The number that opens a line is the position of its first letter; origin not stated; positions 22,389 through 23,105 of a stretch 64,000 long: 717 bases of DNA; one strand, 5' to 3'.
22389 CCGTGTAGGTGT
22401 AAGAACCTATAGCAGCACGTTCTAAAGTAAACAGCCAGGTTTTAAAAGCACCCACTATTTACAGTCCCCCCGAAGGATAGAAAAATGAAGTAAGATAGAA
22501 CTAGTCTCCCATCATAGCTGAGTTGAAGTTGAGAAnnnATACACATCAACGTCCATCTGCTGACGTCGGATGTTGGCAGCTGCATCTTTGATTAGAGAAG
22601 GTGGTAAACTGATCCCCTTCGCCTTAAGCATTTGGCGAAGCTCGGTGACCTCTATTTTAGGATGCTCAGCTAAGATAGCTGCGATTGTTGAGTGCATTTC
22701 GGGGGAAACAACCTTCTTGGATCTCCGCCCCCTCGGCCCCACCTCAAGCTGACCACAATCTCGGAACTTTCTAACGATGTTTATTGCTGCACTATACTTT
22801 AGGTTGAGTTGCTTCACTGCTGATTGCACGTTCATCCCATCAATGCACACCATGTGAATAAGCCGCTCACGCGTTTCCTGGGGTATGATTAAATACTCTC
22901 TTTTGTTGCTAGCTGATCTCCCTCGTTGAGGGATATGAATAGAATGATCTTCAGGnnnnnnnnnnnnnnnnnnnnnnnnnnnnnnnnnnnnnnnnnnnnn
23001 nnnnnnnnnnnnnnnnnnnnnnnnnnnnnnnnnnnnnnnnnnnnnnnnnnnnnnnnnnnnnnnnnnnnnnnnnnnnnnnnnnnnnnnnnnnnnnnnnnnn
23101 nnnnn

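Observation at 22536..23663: A paired/Tc1-like HTH-HTH DNA-binding domain sits at the C-terminus of a protein with no transposase catalytic core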

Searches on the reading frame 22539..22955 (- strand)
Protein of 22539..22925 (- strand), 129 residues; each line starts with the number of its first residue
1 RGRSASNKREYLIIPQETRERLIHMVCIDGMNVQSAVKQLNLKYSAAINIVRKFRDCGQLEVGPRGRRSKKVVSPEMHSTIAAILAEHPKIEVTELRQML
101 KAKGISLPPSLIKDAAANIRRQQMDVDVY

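Call 3: search_protein_families(library=pfam, proteins=[window:22539-22910:-], max_evalue=10)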
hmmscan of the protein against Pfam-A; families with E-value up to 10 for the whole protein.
window:22539-22910:- (124 aa): 5 families
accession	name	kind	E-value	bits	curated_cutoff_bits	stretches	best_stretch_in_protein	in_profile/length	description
PF00292.24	PAX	-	2.5e-05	24.6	22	1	9-101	18-109/125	'Paired box' domain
PF13565.12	HTH_32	-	3.8e-05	24.6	33.7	1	45-105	5-67/73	Homeodomain-like domain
PF13551.12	HTH_29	-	0.0017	18.8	28.1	1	23-72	9-62/64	Winged helix-turn helix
PF25787.1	HTH_SB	-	0.043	14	43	1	10-53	8-50/53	Sleeping Beauty transposase HTH domain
PF02406.22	MmoB_DmpM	-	0.083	13.5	25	1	71-98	12-39/85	MmoB/DmpM family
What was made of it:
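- On Tc1/mariner-IS630 transposase: HTH_32 gives 24.6 bits against a cut-off of 33.7 (call 3).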

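Call 4: search_solved_structures(query=window:22539-22910:-, max_evalue=10, show_alignments=3)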
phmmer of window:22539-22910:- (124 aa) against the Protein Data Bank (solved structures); distinct sequences matched with E-value up to 10: 5.
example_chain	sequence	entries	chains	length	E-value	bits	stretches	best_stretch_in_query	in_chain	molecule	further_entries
1pdn_C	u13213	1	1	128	0.0031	21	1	9-101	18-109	PROTEIN (PRD PAIRED)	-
2k27_A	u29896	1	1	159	0.0044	20.5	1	9-101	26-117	Paired box protein Pax-8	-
1k78_A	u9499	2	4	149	0.0061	20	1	9-100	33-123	Paired Box Protein Pax5 | PAIRED BOX PROTEIN PAX-5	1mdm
6pax_A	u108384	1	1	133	0.018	18.5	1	9-105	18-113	HOMEOBOX PROTEIN PAX-6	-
9k71_A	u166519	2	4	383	0.81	13.2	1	72-123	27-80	cysteine-S-conjugate beta-lyase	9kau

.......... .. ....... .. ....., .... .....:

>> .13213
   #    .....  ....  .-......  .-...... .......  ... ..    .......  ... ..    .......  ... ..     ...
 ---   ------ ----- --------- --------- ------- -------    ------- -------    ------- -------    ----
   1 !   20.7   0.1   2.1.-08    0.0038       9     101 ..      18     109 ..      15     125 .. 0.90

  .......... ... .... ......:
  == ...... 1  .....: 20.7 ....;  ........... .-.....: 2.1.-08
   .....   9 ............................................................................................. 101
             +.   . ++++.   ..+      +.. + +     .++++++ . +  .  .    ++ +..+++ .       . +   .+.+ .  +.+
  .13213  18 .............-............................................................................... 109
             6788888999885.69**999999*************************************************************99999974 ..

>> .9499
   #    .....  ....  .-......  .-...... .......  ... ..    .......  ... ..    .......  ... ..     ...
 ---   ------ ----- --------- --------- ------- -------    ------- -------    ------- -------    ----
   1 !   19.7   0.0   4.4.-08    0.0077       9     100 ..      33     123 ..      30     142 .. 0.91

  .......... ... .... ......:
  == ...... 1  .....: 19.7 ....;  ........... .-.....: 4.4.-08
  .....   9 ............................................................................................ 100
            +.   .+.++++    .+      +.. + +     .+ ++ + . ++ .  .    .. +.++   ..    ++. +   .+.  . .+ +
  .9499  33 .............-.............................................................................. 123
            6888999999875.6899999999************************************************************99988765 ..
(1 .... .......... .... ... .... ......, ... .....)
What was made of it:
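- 22755..22904 (-): First HTH subdomain (PAI-like), residues 247-296. It consists of the basic/aromatic arm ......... followed by helices 255-267, 272-279 and 283-296. It aligns to PAX model positions 18 onward (calls 3, 4).
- Closest known: Metazoan paired domain. Different: The recognition-helix residues differ (call 4).
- Checked: They match the four solved paired domains by phmmer at E 0.003-0.018 (call 4).
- PAX scores 24.6 bits at E 2.5e-5 (call 3). phmmer hits the solved paired domains (call 4). The recognition-helix residues differ from Pax (call 4 alignment). The linker spacing, G-x-[IL]-x-x-G...K-x-V-x-[ST]-P, aligns well with Pax (call 4).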

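Call 38: search_solved_structures(query=A2, max_evalue=10, show_alignments=1)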
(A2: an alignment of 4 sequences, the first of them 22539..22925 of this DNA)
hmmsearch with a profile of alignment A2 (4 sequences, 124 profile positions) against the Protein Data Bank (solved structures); distinct sequences matched with E-value up to 10: 3.
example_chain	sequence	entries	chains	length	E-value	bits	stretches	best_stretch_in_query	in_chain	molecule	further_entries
8eew_A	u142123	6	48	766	0.22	14.8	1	87-119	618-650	Dynamin-like 120 kDa protein, form S1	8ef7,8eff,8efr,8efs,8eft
8ct1_A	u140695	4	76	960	0.31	14.4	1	87-119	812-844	Dynamin-like 120 kDa protein, mitochondrial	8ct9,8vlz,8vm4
1pdn_C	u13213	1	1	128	0.84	12.9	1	11-102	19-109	PROTEIN (PRD PAIRED)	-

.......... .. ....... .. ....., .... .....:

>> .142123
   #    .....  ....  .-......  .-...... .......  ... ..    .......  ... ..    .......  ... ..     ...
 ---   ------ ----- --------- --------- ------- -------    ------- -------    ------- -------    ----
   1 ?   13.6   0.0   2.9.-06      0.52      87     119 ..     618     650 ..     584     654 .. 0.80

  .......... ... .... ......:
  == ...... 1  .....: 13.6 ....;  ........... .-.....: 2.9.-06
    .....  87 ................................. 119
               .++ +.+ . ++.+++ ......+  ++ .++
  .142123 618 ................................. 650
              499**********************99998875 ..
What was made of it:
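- The same profile gives Prd only 12.9 bits (call 38).
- Tried and rejected: The profile of near-identical Giardia domains lost sensitivity: Prd scored only 12.9 bits and the top hits were spurious OPA1 matches (call 38).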

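Call 40: search_protein_representatives(alignment_id=A2)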
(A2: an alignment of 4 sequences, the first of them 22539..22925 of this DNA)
Query: 4 sequences, 124 profile positions. Proteins with E-value up to 0.001 (for the whole library): 36; up to 1e-10: 3; up to 1e-30: 1. The best 36 are listed.
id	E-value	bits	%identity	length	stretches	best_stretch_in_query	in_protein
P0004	5.7e-76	268.7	-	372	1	1-124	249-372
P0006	2.8e-28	114.7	-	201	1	3-118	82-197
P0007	5.4e-13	65.3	-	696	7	7-56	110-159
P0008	1.2e-08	51.2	-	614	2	19-110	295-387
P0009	2.4e-08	50.3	-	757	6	7-94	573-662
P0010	1.7e-07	47.6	-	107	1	2-97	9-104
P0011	3.1e-07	46.7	-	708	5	14-53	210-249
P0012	4.9e-07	46.1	-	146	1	4-95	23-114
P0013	6.2e-07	45.7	-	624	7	73-102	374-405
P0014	1.1e-06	45.0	-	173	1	3-97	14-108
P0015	2.2e-06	43.9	-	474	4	5-53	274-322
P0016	1.1e-05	41.7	-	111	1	3-94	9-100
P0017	2.1e-05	40.8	-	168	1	7-99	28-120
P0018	4.5e-05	39.7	-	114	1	7-84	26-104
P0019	7.1e-05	39.1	-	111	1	3-74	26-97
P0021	9.8e-05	38.6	-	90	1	3-57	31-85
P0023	2.1e-04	37.6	-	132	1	10-103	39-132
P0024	3.2e-04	37.0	-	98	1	2-57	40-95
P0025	3.3e-04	36.9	-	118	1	12-98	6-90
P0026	3.3e-04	36.9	-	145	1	5-97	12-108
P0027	3.5e-04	36.8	-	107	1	8-103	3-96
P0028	3.7e-04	36.8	-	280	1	2-64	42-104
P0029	4.1e-04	36.6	-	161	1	2-71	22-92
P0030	4.9e-04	36.4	-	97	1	3-57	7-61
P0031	5.1e-04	36.3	-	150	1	3-112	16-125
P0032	5.1e-04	36.3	-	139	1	2-68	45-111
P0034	6.6e-04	35.9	-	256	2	14-101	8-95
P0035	6.8e-04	35.9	-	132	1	3-67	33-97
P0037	8.7e-04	35.6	-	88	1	3-65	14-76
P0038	9.1e-04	35.5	-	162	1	3-55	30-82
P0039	9.2e-04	35.5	-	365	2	3-70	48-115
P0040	9.6e-04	35.4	-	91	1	6-56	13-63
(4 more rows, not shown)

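Call 43: search_protein_families(library=pfam, proteins=[P0006, P0008, P0010, P0012, P0014, P0017, P0026, P0027, P0031, P0007], max_evalue=0.01)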
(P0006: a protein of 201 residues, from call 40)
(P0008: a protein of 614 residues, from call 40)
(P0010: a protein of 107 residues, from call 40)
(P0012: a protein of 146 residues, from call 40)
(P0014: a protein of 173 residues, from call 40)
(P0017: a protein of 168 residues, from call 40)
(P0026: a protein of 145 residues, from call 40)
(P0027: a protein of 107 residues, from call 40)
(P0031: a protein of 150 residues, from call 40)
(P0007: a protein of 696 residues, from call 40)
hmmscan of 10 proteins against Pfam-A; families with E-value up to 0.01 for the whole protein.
P0006 (201 aa): 3 families
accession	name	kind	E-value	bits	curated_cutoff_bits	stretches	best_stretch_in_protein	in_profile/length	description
PF13551.12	HTH_29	-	1e-05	26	28.1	1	101-152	8-62/64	Winged helix-turn helix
PF13565.12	HTH_32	-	0.0019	19.1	33.7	0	124-181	4-63/73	Homeodomain-like domain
PF13518.12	HTH_28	-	0.0032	18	25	1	94-135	2-44/52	Helix-turn-helix domain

P0008 (614 aa): 34 families (the best 25 are shown)
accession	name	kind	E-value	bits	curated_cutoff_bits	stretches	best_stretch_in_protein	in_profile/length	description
PF13384.12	HTH_23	-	5e-16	58.4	24.6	2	290-329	5-44/50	Homeodomain-like domain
PF13358.12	DDE_3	-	9.1e-16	58.5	28.6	1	434-576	2-145/146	DDE superfamily endonuclease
PF13518.12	HTH_28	-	3.4e-14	53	25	2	192-228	2-38/52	Helix-turn-helix domain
PF25787.1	HTH_SB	-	1.6e-13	50.6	43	2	283-332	3-52/53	Sleeping Beauty transposase HTH domain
PF13551.12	HTH_29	-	2.1e-13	50.6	28.1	2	292-348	1-61/64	Winged helix-turn helix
PF13565.12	HTH_32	-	5.2e-10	40.2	33.7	1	318-386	1-70/73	Homeodomain-like domain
PF13936.12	HTH_38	-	7.7e-10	38.8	27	2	188-224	6-42/44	Helix-turn-helix domain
PF04545.22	Sigma70_r4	-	4.5e-09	36.1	24.1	2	190-224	8-42/50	Sigma-70, region 4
PF00292.24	PAX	-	2.8e-08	34.2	22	1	289-363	20-94/125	'Paired box' domain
PF07776.21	zf-AD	-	4.1e-07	30.6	28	1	17-101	1-74/75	Zinc-finger associated domain (zf-AD)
PF01978.25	TrmB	-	5.2e-07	29.9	25.6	0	300-338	20-58/68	Sugar-specific transcriptional regulator TrmB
PF01527.26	HTH_Tnp_1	-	1.5e-06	28.8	24.1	0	188-243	8-58/75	Transposase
PF14493.12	HTH_40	-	2.8e-06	28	27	0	199-261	9-65/89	Helix-turn-helix domain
PF06056.18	Terminase_5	-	9.7e-06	25.9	20.3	0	301-328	12-39/58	Putative ATPase subunit of terminase (gpP-like)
PF19610.4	DUF6115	-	1.7e-05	25.6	27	0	158-224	66-132/134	Family of unknown function (DUF6115)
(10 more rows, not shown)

P0010 (107 aa): 4 families
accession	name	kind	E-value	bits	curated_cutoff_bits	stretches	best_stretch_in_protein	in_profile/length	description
PF13518.12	HTH_28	-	9e-06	26.1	25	1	22-69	2-50/52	Helix-turn-helix domain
PF00292.24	PAX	-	5e-05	23.7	22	1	19-103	20-103/125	'Paired box' domain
PF13551.12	HTH_29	-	0.00056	20.4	28.1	1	30-74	8-55/64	Winged helix-turn helix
PF25212.1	HVO_A0114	-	0.0016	18.6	27.6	1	14-74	16-77/84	HVO_A0114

P0012 (146 aa): 5 families
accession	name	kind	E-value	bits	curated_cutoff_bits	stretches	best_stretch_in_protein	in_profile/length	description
PF13384.12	HTH_23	-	0.00012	22.2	24.6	1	33-71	6-43/50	Homeodomain-like domain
PF13565.12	HTH_32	-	0.00021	22.2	33.7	1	61-132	1-71/73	Homeodomain-like domain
PF00292.24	PAX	-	0.00082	19.8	22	1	42-118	30-106/125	'Paired box' domain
PF13518.12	HTH_28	-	0.0023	18.4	25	1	34-81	2-50/52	Helix-turn-helix domain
PF01498.24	HTH_Tnp_Tc3_2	-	0.0035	18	31.5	1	96-136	4-41/72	Transposase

P0014 (173 aa): 5 families
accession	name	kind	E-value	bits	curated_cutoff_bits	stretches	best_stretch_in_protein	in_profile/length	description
PF13565.12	HTH_32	-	1.6e-06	29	33.7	1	55-124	3-72/73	Homeodomain-like domain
PF01527.26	HTH_Tnp_1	-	0.00022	21.8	24.1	1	19-64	5-49/75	Transposase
PF00292.24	PAX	-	0.00044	20.6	22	1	25-111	22-107/125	'Paired box' domain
PF13518.12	HTH_28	-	0.0022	18.5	25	1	25-75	1-50/52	Helix-turn-helix domain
PF13384.12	HTH_23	-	0.0078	16.4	24.6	0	22-65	3-45/50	Homeodomain-like domain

P0017 (168 aa): 2 families
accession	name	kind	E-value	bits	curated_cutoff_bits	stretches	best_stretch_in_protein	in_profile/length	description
PF13565.12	HTH_32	-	2.3e-05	25.3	33.7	1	63-135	1-73/73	Homeodomain-like domain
PF20184.3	DUF6547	-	0.0085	16.9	27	0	16-46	33-63/117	Family of unknown function (DUF6547)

P0026 (145 aa): 6 families
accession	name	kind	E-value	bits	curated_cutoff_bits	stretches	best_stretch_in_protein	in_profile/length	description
PF13565.12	HTH_32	-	6.2e-08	33.5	33.7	1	49-124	1-73/73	Homeodomain-like domain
PF13551.12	HTH_29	-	1.1e-06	29.1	28.1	1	30-83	8-64/64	Winged helix-turn helix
PF01498.24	HTH_Tnp_Tc3_2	-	5.9e-06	26.9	31.5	1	88-129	4-44/72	Transposase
PF13384.12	HTH_23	-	1.2e-05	25.4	24.6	1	20-61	5-45/50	Homeodomain-like domain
PF13518.12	HTH_28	-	3.5e-05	24.2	25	1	21-69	1-47/52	Helix-turn-helix domain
PF01527.26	HTH_Tnp_1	-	0.0013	19.3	24.1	1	18-75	8-58/75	Transposase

P0027 (107 aa): 8 families
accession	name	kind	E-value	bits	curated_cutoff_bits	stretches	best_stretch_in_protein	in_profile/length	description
PF13518.12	HTH_28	-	6.7e-07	29.7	25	1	10-48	2-40/52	Helix-turn-helix domain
PF00292.24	PAX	-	3.8e-06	27.3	22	1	4-97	17-111/125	'Paired box' domain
PF13384.12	HTH_23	-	6.1e-05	23.1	24.6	1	10-48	7-45/50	Homeodomain-like domain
PF13551.12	HTH_29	-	0.00014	22.3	28.1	1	14-55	5-48/64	Winged helix-turn helix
PF08281.18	Sigma70_r4_2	-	0.0011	19.1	25.7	1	10-46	16-52/54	Sigma-70, region 4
PF13565.12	HTH_32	-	0.0015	19.5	33.7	1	38-103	3-70/73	Homeodomain-like domain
PF01498.24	HTH_Tnp_Tc3_2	-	0.0023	18.6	31.5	1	70-106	4-39/72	Transposase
PF18024.7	HTH_50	-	0.0073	16.4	27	0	10-36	13-39/50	Helix-turn-helix domain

P0031 (150 aa): 6 families
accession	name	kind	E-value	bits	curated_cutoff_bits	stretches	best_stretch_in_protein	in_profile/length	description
PF13565.12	HTH_32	-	8.4e-10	39.5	33.7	1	55-125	1-73/73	Homeodomain-like domain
PF13551.12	HTH_29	-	4.9e-09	36.6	28.1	1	38-86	10-62/64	Winged helix-turn helix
PF13518.12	HTH_28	-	2.8e-08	34.2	25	1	28-76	2-51/52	Helix-turn-helix domain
PF13384.12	HTH_23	-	1.7e-06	28.1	24.6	1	29-68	8-46/50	Homeodomain-like domain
PF08281.18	Sigma70_r4_2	-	0.00016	21.7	25.7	1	31-58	18-45/54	Sigma-70, region 4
PF01527.26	HTH_Tnp_1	-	0.0012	19.4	24.1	1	15-67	2-50/75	Transposase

P0007 (696 aa): 33 families (the best 25 are shown)
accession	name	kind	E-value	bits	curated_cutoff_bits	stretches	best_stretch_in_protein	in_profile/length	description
PF01527.26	HTH_Tnp_1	-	1.5e-49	166.6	24.1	7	1-57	1-57/75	Transposase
PF13384.12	HTH_23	-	4.7e-43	144.4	24.6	4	10-46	5-40/50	Homeodomain-like domain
PF13518.12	HTH_28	-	9.7e-39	131.6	25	4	128-156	11-39/52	Helix-turn-helix domain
PF08281.18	Sigma70_r4_2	-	8.2e-21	73.9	25.7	0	14-45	17-48/54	Sigma-70, region 4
PF13551.12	HTH_29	-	3.8e-18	65.8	28.1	0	127-150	9-33/64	Winged helix-turn helix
PF12728.13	HTH_17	-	7.8e-16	58.5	27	0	130-152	2-24/51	Helix-turn-helix domain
PF06056.18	Terminase_5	-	1.1e-15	57.7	20.3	0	136-158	20-42/58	Putative ATPase subunit of terminase (gpP-like)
PF04218.19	CENP-B_N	-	3e-15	56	21.2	1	4-49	4-48/53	CENP-B N-terminal DNA-binding domain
PF13542.12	HTH_Tnp_ISL3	-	5.3e-11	42.2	27.4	0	598-627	21-48/51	Helix-turn-helix domain of transposase family ISL3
PF05225.22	HTH_psq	-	9.3e-11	41.7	20.4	0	21-46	13-38/45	helix-turn-helix, Psq domain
PF15978.11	TnsD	-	1.2e-10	41.5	32.4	0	118-166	188-236/355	Tn7-like transposition protein D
PF13443.12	HTH_26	-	4.4e-10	40.1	22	0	392-422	4-34/63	Cro/C1-type HTH DNA-binding domain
PF13022.12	HTH_Tnp_1_2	-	1.2e-09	38.7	27.9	0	130-154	27-51/122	Helix-turn-helix of insertion element transposase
PF13565.12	HTH_32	-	1.1e-07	32.7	33.7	0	637-679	25-66/73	Homeodomain-like domain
PF13412.12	HTH_24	-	5.7e-07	29.4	21.9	0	385-415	4-34/48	Winged helix-turn-helix DNA-binding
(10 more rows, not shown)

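Call 44: list_cluster_members(proteins=[P0006, P0010, P0012, P0014, P0028, P0039, P0008, P0004, P0005, P0003])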
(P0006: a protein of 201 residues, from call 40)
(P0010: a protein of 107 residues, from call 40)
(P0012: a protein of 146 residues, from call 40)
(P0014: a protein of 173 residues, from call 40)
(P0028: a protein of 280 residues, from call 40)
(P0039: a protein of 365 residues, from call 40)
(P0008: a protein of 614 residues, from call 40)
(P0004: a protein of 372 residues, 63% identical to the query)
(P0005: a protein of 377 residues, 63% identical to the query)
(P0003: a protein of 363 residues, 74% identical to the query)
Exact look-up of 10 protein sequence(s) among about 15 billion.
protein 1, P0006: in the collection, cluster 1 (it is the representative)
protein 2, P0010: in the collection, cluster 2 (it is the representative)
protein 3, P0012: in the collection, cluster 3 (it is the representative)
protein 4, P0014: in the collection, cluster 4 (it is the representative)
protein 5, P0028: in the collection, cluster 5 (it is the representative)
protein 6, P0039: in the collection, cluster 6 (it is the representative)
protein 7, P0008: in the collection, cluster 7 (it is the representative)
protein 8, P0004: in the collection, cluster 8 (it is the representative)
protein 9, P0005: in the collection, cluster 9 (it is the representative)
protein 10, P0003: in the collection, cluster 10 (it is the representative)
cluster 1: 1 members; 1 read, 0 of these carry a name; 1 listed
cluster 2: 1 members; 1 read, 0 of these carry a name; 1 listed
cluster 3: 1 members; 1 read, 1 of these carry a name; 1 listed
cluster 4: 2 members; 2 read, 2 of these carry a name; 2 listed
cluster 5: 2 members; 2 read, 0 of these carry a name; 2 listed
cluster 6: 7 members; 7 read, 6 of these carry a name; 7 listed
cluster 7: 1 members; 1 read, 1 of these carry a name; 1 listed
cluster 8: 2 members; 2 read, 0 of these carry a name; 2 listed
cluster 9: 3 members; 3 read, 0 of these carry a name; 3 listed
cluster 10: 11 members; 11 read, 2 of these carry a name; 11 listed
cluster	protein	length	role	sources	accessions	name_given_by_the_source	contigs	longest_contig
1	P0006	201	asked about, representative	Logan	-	-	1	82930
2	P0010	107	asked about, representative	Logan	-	-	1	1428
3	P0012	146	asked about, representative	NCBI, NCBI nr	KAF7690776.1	hypothetical protein CDIK_2643 [Cucumispora dikerogammari]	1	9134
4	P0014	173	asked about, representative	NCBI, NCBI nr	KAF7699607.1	hypothetical protein CDIK_1133 [Cucumispora dikerogammari]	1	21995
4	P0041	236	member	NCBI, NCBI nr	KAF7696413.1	Paired box protein Pax-1 [Cucumispora dikerogammari]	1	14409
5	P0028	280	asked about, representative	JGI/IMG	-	-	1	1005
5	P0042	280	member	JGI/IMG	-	-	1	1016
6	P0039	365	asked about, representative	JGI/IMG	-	hypothetical protein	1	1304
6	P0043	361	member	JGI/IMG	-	hypothetical protein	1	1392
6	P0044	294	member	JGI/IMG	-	hypothetical protein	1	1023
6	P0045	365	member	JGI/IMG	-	hypothetical protein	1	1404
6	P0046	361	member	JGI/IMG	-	hypothetical protein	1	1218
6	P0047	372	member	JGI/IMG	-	hypothetical protein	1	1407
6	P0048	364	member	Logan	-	-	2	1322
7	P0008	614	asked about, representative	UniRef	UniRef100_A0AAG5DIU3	ZAD domain-containing protein n=1 Tax=Anopheles atroparvus TaxID=41427 ...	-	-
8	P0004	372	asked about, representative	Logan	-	-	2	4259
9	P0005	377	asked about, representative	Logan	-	-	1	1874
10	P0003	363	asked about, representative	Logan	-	-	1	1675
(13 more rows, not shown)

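Call 45: find_encoding_contigs(protein=P0006, flank=6000, max_places=3)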
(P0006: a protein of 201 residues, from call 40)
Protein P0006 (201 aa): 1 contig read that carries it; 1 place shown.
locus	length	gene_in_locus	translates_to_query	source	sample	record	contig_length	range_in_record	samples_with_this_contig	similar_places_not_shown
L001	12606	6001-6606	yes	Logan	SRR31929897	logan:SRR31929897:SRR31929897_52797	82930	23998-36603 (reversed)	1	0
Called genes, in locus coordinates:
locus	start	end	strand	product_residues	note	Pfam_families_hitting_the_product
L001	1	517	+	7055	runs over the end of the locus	-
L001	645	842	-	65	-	-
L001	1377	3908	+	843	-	-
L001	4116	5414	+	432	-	PF03547:Mem_trans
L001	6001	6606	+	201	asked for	PF13551:HTH_29 (weak)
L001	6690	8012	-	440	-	PF13371:TPR_9 (faint), PF13176:TPR_7 (faint), PF13424:TPR_12 (faint), PF13181:TPR_8 (faint), PF13432:TPR_16, PF00515:TPR_1 (weak), PF07719:TPR_2 (weak), PF13877:RPAP3_C, +2 more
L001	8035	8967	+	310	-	-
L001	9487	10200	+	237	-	PF00439:Bromodomain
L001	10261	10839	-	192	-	-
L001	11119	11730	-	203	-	-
